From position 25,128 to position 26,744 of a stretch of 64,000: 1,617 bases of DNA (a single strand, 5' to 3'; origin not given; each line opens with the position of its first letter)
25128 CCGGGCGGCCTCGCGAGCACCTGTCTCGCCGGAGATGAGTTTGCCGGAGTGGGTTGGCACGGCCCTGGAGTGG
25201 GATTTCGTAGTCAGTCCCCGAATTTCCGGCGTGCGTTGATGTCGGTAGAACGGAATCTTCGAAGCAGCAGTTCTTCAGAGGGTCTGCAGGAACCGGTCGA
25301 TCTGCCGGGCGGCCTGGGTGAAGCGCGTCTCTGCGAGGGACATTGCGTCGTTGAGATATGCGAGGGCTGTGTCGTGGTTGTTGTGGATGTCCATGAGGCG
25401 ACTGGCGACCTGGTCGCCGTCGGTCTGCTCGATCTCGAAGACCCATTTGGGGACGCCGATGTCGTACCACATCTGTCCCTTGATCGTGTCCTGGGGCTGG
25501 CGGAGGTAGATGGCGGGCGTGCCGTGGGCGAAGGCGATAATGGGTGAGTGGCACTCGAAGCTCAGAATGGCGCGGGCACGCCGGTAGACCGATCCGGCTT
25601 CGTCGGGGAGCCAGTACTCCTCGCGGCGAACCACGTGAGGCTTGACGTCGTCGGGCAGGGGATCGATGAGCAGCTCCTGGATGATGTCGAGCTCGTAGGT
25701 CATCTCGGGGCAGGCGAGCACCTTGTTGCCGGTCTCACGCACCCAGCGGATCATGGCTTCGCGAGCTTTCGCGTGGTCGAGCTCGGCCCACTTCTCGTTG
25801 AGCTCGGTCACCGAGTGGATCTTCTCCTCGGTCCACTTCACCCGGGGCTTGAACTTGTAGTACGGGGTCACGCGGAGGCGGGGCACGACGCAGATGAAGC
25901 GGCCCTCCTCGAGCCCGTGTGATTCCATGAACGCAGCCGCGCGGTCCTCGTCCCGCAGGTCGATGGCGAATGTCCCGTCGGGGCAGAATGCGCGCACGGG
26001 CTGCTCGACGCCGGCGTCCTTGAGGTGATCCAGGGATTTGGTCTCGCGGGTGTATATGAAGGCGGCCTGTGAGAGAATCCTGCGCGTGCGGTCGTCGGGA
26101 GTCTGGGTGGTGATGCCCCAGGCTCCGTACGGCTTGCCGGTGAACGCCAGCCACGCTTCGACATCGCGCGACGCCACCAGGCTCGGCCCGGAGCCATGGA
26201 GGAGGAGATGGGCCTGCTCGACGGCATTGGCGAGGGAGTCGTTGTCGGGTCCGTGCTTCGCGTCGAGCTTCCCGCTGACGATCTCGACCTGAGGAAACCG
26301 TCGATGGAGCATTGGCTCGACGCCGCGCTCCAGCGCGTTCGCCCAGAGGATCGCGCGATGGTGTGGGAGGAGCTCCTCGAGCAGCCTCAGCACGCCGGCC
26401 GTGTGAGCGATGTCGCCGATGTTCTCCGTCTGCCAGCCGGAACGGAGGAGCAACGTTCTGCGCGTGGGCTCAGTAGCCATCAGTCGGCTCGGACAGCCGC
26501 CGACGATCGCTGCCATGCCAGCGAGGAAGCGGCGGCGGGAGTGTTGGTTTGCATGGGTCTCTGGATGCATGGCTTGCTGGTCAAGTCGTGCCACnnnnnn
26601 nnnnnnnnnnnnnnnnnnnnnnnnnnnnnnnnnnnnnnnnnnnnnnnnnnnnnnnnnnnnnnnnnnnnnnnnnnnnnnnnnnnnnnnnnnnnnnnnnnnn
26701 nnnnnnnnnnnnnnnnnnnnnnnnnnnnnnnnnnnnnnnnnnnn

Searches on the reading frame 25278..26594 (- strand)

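Call 56: search_protein_families(library=pfam, proteins=[window:25278-26594:-], max_evalue=0.00001)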
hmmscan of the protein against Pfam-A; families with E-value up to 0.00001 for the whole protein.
window:25278-26594:- (439 aa): 1 family
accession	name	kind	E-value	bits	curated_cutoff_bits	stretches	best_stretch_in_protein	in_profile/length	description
PF04230.19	PS_pyruv_trans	-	1.7e-13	51.6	25.3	1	58-364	1-276/280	Polysaccharide pyruvyl transferase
